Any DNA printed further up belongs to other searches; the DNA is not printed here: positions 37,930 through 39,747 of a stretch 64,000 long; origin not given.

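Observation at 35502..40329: Accessory-looking block between tRNA-Cys and hisS with a V4R-like / PaaK-like adenylating enzyme / SAM-methyltransferase operon, a KaiC-like ATPase and a transglutaminase-like protein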

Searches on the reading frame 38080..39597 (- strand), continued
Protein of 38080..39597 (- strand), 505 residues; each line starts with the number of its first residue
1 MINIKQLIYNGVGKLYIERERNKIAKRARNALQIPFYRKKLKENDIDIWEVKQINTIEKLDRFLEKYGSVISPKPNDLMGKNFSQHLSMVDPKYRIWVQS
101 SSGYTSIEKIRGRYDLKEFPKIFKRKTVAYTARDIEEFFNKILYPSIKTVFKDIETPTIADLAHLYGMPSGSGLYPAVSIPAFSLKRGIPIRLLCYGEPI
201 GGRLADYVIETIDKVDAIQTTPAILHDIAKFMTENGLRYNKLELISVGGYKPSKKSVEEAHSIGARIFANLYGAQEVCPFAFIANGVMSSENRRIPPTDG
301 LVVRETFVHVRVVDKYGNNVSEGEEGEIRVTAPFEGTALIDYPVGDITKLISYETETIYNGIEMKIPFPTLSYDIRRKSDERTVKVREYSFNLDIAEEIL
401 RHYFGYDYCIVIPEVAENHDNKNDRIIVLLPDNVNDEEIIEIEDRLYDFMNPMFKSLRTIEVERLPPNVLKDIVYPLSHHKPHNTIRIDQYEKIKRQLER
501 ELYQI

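Call 28: search_protein_families(library=pfam, proteins=[L011:6325-6621:+, L011:6627-7163:+, L011:8644-9348:+, L011:9406-9993:+, L011:10362-11648:+, L011:11763-12449:-, L011:5435-5944:-, L011:4791-5441:-, L011:3956-4789:+, L011:2978-3868:-], max_evalue=0.01)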
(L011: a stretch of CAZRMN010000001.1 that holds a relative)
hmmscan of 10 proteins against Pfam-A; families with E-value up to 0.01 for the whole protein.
L011:6325-6621:+ (98 aa): 0 families

L011:6627-7163:+ (178 aa): 2 families
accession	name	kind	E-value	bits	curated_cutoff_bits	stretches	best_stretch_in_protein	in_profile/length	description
PF02830.23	V4R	-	7.3e-09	36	31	1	131-175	17-61/62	V4R domain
PF01399.33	PCI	-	0.0018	18.9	22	1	31-86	6-59/84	PCI domain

L011:8644-9348:+ (234 aa): 14 families
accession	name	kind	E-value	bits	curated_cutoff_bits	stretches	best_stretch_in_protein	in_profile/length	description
PF13847.12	Methyltransf_31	-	4.2e-15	56.1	27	1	35-152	2-115/145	Methyltransferase domain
PF08241.18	Methyltransf_11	-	1.6e-14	54.7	21.2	1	41-146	1-95/95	Methyltransferase domain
PF13649.12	Methyltransf_25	-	1.7e-14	54.7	27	1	41-142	2-97/97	Methyltransferase domain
PF13489.12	Methyltransf_23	-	1.1e-10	41.9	27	1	29-154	14-124/164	Methyltransferase domain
PF01209.24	Ubie_methyltran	-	1.2e-10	41.6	20.1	1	27-156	38-161/233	ubiE/COQ5 methyltransferase family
PF08242.18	Methyltransf_12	-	1.3e-09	39.1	30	1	41-144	1-98/98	Methyltransferase domain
PF02353.26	CMAS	-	5.2e-07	29.7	27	1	23-154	49-172/273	Mycolic acid cyclopropane synthetase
PF05175.20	MTS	-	3.3e-06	27.3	23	1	29-100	24-92/170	Methyltransferase small domain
PF00891.24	Methyltransf_2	-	3.2e-05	23.8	22.3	1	25-149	51-167/210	O-methyltransferase domain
PF00398.26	RrnaAD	-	0.00026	20.6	24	1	22-59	16-53/263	Ribosomal RNA adenine dimethylase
PF13679.12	Methyltransf_32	-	0.0012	19.2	27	1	23-87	11-78/143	Methyltransferase domain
PF03848.20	TehB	-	0.0026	17.7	20.4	1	26-150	20-136/193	Tellurite resistance protein TehB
PF08123.19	DOT1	-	0.0037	17.3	23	1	23-85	29-89/205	Histone methylation protein DOT1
PF01135.25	PCMT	-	0.0069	16.6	20.3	0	20-103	57-138/210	Protein-L-isoaspartate(D-aspartate) O-methyltransferase (PCMT)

L011:9406-9993:+ (195 aa): 1 family
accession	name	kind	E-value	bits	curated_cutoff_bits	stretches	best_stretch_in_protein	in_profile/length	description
PF01841.26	Transglut_core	-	5.6e-19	68.9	23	1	26-133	1-108/108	Transglutaminase-like superfamily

L011:10362-11648:+ (428 aa): 7 families
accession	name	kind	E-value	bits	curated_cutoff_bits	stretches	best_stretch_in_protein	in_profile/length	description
PF13635.12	DUF4143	-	3.5e-33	115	28.1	1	227-378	2-159/160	Domain of unknown function (DUF4143)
PF13173.12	AAA_14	-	2.3e-32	112.1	27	1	22-150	2-129/129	AAA domain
PF01637.24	ATPase_2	-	1.6e-05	25.3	33.2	1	12-109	8-119/225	ATPase domain predominantly from Archaea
PF20720.3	nSTAND3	-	0.0015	18.7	27.2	0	14-68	9-61/155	Novel STAND NTPase 3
PF13401.12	AAA_22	-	0.0025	18.6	27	0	22-62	5-45/130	AAA domain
PF14516.12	AAA_35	-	0.0047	16.2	27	1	26-62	35-71/331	AAA-like domain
PF25199.1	nSTAND_NTPase5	-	0.0051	17.1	34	1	8-95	21-108/145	Novel STAND NTPase 5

L011:11763-12449:- (228 aa): 2 families
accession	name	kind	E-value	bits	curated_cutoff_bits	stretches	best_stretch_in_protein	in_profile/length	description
PF06745.19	ATPase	-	2.1e-57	194.6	26.6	1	8-227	1-228/231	KaiC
PF13481.12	AAA_25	-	0.0018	18.4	27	1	5-78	12-96/195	AAA domain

L011:5435-5944:- (169 aa): 1 family
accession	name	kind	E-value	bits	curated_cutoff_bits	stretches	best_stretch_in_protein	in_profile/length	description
PF01978.25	TrmB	-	3.9e-05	23.9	25.6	1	18-55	23-60/68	Sugar-specific transcriptional regulator TrmB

L011:4791-5441:- (216 aa): 2 families
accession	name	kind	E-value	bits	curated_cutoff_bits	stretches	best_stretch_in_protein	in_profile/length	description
PF09970.15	DUF2204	-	2.3e-05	24.5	20.3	1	115-163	101-148/181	Nucleotidyl transferase of unknown function (DUF2204)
PF19502.5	DUF6036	-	0.00068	19.9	23.6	0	127-168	86-127/164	Nucleotidyltransferase of unknown function (DUF6036)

L011:3956-4789:+ (277 aa): 1 family
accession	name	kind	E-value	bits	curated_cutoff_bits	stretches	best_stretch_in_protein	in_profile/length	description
PF00733.27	Asn_synthase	-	9.7e-28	98.3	21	2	20-145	17-145/354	Asparagine synthase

L011:2978-3868:- (296 aa): 0 families
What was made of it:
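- On V4R domain (PF02830): Orthologue L011 scores 36 bits (call 28).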

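Call 38: predict_structure(alignment_id=A1)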
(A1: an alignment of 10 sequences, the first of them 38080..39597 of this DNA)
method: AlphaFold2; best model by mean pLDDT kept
length: 505 residues; sequences in the alignment: 10
mean_pLDDT: 57.2   pTM: 0.43
mean pLDDT of the five models: 57.2, 55.4, 55.2, 48.1, 47.6
residues with pLDDT >= 90: 26; 70-90: 156; 50-70: 110; < 50: 213
segments of 3 or more residues with pLDDT < 50: 1-7, 69-135, 164-183, 273-285, 299-390, 416-422
pLDDT, mean of each block of 10 residues (from residue 1): 45 60 62 60 76 77 65 39 29 28 30 36 30 51 66 79 46 34 52 64 78 85 86 92 77 83 86 43 56 66 29 39 32 26 25 29 29 27 34 66 83 56 70 87 73 57 86 76 77 76 55
secondary structure, 60 per line:
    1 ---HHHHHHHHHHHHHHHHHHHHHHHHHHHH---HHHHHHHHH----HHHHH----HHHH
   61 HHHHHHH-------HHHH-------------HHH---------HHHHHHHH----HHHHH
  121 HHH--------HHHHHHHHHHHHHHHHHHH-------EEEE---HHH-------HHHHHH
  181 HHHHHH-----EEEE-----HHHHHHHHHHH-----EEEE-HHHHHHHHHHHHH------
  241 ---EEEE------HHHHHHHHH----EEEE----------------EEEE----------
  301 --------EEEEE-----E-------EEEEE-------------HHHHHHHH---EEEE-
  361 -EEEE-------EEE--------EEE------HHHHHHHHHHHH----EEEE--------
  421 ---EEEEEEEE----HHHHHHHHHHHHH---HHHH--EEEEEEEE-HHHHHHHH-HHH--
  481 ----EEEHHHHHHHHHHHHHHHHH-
elements in order: H4-31 H35-43 H48-52 H57-67 H75-78 H104-111 H116-123 H132-150 E158-161 H175-186 E192-195 H201-211 E217-220 H222-234 E244-247 H254-262 E267-270 E287-290 E309-313 E327-331 H345-352 E356-359 E362-365 E373-375 E384-386 H393-404 E409-412 E424-431 H436-448 H452-455 E458-465 H467-474 E485-487 H488-504
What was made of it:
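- Tried and rejected: The first AF2 run with 10 sequences gave an unusable model, pLDDT 57 (call 38).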

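Call 39: search_protein_representatives(alignment_id=A1)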
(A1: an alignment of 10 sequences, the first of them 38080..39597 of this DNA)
Query: 10 sequences, 483 profile positions. Proteins with E-value up to 0.001 (for the whole library): 45; up to 1e-10: 17; up to 1e-30: 11. The best 45 are listed.
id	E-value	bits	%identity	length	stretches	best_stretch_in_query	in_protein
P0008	3.7e-240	814.0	-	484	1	1-480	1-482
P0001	3.5e-209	711.8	-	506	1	2-483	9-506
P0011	7.3e-147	506.3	-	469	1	5-479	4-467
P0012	6.9e-137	473.4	-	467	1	7-482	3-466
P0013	1.1e-132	459.6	-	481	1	7-474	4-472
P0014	4.0e-131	454.4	-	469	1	5-475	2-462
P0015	1.5e-117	409.7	-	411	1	5-421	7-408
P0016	8.6e-111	387.4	-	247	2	317-482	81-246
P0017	2.2e-55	204.6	-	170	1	8-161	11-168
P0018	8.6e-33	130.1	-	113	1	7-106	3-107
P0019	4.3e-31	124.5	-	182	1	56-224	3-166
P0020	3.4e-30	121.5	-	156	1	322-479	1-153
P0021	4.2e-29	117.9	-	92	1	395-482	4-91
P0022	2.2e-26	109.0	-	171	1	6-138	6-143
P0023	2.5e-18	82.4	-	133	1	45-158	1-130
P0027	3.5e-08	49.0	-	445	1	202-460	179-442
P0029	3.9e-07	45.5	-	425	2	206-471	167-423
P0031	4.9e-06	41.9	-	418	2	159-453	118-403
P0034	3.4e-05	39.1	-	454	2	282-461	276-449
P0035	3.7e-05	39.0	-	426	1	287-457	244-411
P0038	4.8e-05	38.6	-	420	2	121-348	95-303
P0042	1.3e-04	37.1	-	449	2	160-325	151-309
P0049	4.5e-04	35.4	-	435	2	291-469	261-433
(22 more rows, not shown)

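Call 53: fold_search(model_id=the predicted structure, library=pdb)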
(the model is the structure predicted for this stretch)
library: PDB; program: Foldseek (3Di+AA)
matches with E <= 10: 1702; with E <= 0.001: 472
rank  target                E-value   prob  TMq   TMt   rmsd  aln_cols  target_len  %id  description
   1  4r1l_B                7.2e-23  1.00  0.52  0.61  12.1       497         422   16  Crystal structure of a Putative Acyl-CoA ligase (BT_0428) from Bacteroides thetaiotaomicron VPI-5482 at 2.42 A resolut (released 2014-08-27)
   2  4rvo_D                2.2e-22  1.00  0.52  0.60  12.4       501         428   16  Crystal structure of a Putative Acyl-CoA ligase (BT_0428) from Bacteroides thetaiotaomicron VPI-5482 at 2.41 A resolut (released 2014-12-31)
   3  4rvn_D                2.2e-22  1.00  0.51  0.60  12.3       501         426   16  Crystal structure of a Putative Acyl-CoA ligase (BT_0428) from Bacteroides thetaiotaomicron VPI-5482 at 2.20 A resolut (released 2015-01-21)
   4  4rvn_B                2.2e-22  1.00  0.52  0.60  12.1       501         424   16  Crystal structure of a Putative Acyl-CoA ligase (BT_0428) from Bacteroides thetaiotaomicron VPI-5482 at 2.20 A resolut (released 2015-01-21)
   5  4r1m_A                5.6e-22  1.00  0.62  0.70   5.2       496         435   16  Crystal structure of a Putative Acyl-CoA ligase (BT_0428) from Bacteroides thetaiotaomicron VPI-5482 at 2.48 A resolut (released 2014-08-27)
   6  4r1m_B                5.6e-22  1.00  0.53  0.61  12.4       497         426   16  Crystal structure of a Putative Acyl-CoA ligase (BT_0428) from Bacteroides thetaiotaomicron VPI-5482 at 2.48 A resolut (released 2014-08-27)
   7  4rvo_B                6.8e-22  1.00  0.53  0.62  12.3       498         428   16  Crystal structure of a Putative Acyl-CoA ligase (BT_0428) from Bacteroides thetaiotaomicron VPI-5482 at 2.41 A resolut (released 2014-12-31)
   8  4r1l_C                8.7e-22  1.00  0.61  0.70   5.1       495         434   17  Crystal structure of a Putative Acyl-CoA ligase (BT_0428) from Bacteroides thetaiotaomicron VPI-5482 at 2.42 A resolut (released 2014-08-27)
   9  4r1m_C                9.2e-22  1.00  0.62  0.71   5.2       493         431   17  Crystal structure of a Putative Acyl-CoA ligase (BT_0428) from Bacteroides thetaiotaomicron VPI-5482 at 2.48 A resolut (released 2014-08-27)
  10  4r1l_A                1.1e-21  1.00  0.62  0.71   5.2       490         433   17  Crystal structure of a Putative Acyl-CoA ligase (BT_0428) from Bacteroides thetaiotaomicron VPI-5482 at 2.42 A resolut (released 2014-08-27)
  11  2y4n_B                1.1e-21  1.00  0.53  0.61  12.1       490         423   18  PaaK1 in complex with phenylacetyl adenylate (released 2011-03-01)
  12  4r1l_D                1.3e-21  1.00  0.52  0.60  12.3       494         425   16  Crystal structure of a Putative Acyl-CoA ligase (BT_0428) from Bacteroides thetaiotaomicron VPI-5482 at 2.42 A resolut (released 2014-08-27)
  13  2y27_B                1.5e-21  1.00  0.52  0.61  12.4       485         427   18  crystal structure of PaaK1 in complex with ATP from Burkholderia cenocepacia (released 2011-05-04)
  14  2y27_A                1.8e-21  1.00  0.53  0.62  12.1       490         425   18  crystal structure of PaaK1 in complex with ATP from Burkholderia cenocepacia (released 2011-05-04)
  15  4r1m_D                6.7e-21  1.00  0.52  0.61  12.4       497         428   17  Crystal structure of a Putative Acyl-CoA ligase (BT_0428) from Bacteroides thetaiotaomicron VPI-5482 at 2.48 A resolut (released 2014-08-27)
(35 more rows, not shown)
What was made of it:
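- On ANL (adenylate-forming) superfamily, PaaK clade: Foldseek hits to BT_0428, PaaK1/2, HCL, NatL2 and AjiA1, probability 1.00 (call 53).
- Closest known: PaaK-clade ANL enzymes: phenylacetate-CoA ligase PaaK1/2. Same: Same short two-domain fold (Foldseek E about 1e-22, TM up to 0.71 on the target; call 53).
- The closest solved folds are PaaK1/PaaK2 and BT_0428 (call 53).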

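Call 56: search_protein_families(library=pfam, proteins=[L010:18-1811:+, L010:3143-3574:-, L005:2549-3034:+, L005:2383-2559:+, L004:9405-9758:-, L004:12248-12487:-, L007:2427-3575:-, L007:1834-2259:+, L008:15988-16293:-, L011:12563-13045:-], max_evalue=0.01)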
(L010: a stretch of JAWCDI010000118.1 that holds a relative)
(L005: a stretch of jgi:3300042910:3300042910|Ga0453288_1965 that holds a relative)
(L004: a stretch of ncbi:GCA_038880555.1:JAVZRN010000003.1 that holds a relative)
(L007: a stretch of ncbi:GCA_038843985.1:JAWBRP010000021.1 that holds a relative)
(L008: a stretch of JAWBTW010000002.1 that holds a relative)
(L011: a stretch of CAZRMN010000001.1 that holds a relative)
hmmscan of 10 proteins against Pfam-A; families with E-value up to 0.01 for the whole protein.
L010:18-1811:+ (597 aa): 1 family
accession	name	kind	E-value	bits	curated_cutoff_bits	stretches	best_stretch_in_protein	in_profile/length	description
PF18204.6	PGF-CTERM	-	0.00014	22.2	18.8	1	573-593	1-21/23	PGF-CTERM motif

L010:3143-3574:- (143 aa): 1 family
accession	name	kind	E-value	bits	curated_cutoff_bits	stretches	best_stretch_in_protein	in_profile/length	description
PF18644.7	Phage_int_SAM_6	-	0.0052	17.2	27.5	0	78-122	87-131/132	Phage integrase SAM-like domain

L005:2549-3034:+ (161 aa): 0 families

L005:2383-2559:+ (58 aa): 0 families

L004:9405-9758:- (117 aa): 0 families

L004:12248-12487:- (79 aa): 1 family
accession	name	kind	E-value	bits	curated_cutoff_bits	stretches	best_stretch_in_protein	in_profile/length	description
PF23997.1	DUF7315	-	0.003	18.4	27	1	12-67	20-75/102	Domain of unknown function (DUF7315)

L007:2427-3575:- (382 aa): 0 families

L007:1834-2259:+ (141 aa): 2 families
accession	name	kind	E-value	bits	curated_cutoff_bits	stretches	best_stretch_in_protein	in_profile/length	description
PF06160.17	EzrA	-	0.00085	18.2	39.6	1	72-136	120-184/557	Septation ring formation regulator, EzrA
PF01402.27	RHH_1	-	0.0048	17.2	20.5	0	46-80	7-37/39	Ribbon-helix-helix protein, copG family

L008:15988-16293:- (101 aa): 0 families

L011:12563-13045:- (160 aa): 0 families
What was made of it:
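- The L010 remnant lies beside a PGF-CTERM surface protein (call 56).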

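Call 65: find_encoding_contigs(protein=P0011, flank=10000, max_places=3)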
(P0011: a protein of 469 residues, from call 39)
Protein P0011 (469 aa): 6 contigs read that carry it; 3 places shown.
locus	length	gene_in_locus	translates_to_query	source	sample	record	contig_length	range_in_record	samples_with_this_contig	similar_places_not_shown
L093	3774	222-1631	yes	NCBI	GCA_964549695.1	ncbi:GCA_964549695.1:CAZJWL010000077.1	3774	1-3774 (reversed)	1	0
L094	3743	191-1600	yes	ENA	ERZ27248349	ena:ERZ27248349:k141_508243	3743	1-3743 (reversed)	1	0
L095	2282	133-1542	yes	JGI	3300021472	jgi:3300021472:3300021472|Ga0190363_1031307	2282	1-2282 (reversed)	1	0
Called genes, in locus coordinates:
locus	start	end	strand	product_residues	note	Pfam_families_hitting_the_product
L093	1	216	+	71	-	?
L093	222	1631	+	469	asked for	PF00501:AMP-binding (weak)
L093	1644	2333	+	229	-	PF01209:Ubie_methyltran, PF13489:Methyltransf_23, PF02353:CMAS, PF05175:MTS (weak), PF13847:Methyltransf_31, PF08241:Methyltransf_11, PF08242:Methyltransf_12, PF13649:Methyltransf_25, +1 more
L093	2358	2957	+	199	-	PF01841:Transglut_core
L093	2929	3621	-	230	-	PF06745:ATPase, PF13481:AAA_25 (weak)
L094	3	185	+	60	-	?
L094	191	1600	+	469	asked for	PF00501:AMP-binding (weak)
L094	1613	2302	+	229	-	PF01209:Ubie_methyltran, PF13489:Methyltransf_23, PF02353:CMAS, PF05175:MTS (weak), PF13847:Methyltransf_31, PF08241:Methyltransf_11, PF08242:Methyltransf_12, PF13649:Methyltransf_25, +1 more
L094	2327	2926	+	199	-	PF01841:Transglut_core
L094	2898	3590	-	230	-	PF06745:ATPase, PF13481:AAA_25 (weak)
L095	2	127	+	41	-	?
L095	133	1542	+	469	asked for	PF00501:AMP-binding (weak)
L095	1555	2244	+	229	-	PF01209:Ubie_methyltran, PF13489:Methyltransf_23, PF02353:CMAS, PF05175:MTS (weak), PF13847:Methyltransf_31, PF08241:Methyltransf_11, PF08242:Methyltransf_12, PF13649:Methyltransf_25, +1 more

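Call 66: find_encoding_contigs(protein=P0013, flank=10000, max_places=3)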
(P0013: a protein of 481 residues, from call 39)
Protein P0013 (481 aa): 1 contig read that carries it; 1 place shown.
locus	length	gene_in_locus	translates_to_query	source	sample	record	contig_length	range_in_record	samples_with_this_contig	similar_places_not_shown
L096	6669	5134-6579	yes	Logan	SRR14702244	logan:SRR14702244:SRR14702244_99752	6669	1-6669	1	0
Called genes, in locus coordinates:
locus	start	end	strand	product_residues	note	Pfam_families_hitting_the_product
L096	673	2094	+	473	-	PF00501:AMP-binding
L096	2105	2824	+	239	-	PF01209:Ubie_methyltran, PF13489:Methyltransf_23, PF05175:MTS (weak), PF07021:MetW (weak), PF13847:Methyltransf_31, PF08241:Methyltransf_11, PF08242:Methyltransf_12, PF13649:Methyltransf_25, +1 more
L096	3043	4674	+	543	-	-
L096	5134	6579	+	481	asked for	PF00501:AMP-binding (weak)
